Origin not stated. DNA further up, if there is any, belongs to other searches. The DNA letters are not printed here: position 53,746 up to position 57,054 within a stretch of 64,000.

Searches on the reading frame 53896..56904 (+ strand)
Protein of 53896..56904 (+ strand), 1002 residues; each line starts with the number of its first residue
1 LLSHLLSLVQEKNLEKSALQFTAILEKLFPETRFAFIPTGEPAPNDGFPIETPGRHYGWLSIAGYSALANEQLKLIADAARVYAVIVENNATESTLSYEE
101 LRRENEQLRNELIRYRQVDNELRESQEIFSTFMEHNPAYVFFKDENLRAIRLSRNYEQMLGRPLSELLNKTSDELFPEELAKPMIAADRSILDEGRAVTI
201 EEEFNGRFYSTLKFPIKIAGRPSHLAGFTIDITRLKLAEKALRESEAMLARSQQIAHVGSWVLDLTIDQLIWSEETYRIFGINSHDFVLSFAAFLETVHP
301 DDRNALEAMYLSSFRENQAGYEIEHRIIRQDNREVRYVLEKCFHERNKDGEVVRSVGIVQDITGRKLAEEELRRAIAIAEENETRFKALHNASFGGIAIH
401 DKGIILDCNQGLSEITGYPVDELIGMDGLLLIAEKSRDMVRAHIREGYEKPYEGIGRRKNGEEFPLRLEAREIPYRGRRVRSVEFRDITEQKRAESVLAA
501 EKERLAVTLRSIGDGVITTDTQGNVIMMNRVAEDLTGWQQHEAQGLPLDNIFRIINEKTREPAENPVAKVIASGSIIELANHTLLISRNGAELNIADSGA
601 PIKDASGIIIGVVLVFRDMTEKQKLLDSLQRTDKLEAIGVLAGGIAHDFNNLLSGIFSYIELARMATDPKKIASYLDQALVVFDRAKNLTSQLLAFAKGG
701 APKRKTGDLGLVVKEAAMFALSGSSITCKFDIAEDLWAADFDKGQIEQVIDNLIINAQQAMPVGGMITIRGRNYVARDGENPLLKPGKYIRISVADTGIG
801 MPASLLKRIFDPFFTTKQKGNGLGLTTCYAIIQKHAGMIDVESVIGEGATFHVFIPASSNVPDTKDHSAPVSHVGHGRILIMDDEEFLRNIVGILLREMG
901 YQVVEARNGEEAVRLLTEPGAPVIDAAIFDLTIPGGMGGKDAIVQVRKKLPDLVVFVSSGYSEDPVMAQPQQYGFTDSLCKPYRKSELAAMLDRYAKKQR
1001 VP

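Call 69: search_protein_families(library=pfam, proteins=[window:53896-56904:+], max_evalue=0.00001)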
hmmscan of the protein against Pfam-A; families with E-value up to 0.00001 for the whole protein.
window:53896-56904:+ (1002 aa): 8 families
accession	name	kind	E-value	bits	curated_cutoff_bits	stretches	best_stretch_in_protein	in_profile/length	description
PF08448.16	PAS_4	-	6.1e-34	117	23.1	2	509-622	1-108/110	PAS fold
PF13426.13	PAS_9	-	1.5e-31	109.1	27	2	399-490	6-103/103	PAS domain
PF00989.32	PAS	-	1.3e-28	99.7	22.6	1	504-619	2-113/113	PAS fold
PF08447.18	PAS_3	-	2e-25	89.3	25.6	1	270-359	2-89/89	PAS fold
PF02518.31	HATPase_c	-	5.5e-22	78.7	26.4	1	742-857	2-109/111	Histidine kinase-, DNA gyrase B-, and HSP90-like ATPase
PF00072.30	Response_reg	-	4.7e-15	56.1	30.2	1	879-992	1-110/111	Response regulator receiver domain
PF13188.13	PAS_8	-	1.5e-11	44.2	21.8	0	503-562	1-57/65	PAS domain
PF00512.31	HisKA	-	6.6e-06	26.5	26.9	0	641-700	5-64/66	His Kinase A (phospho-acceptor) domain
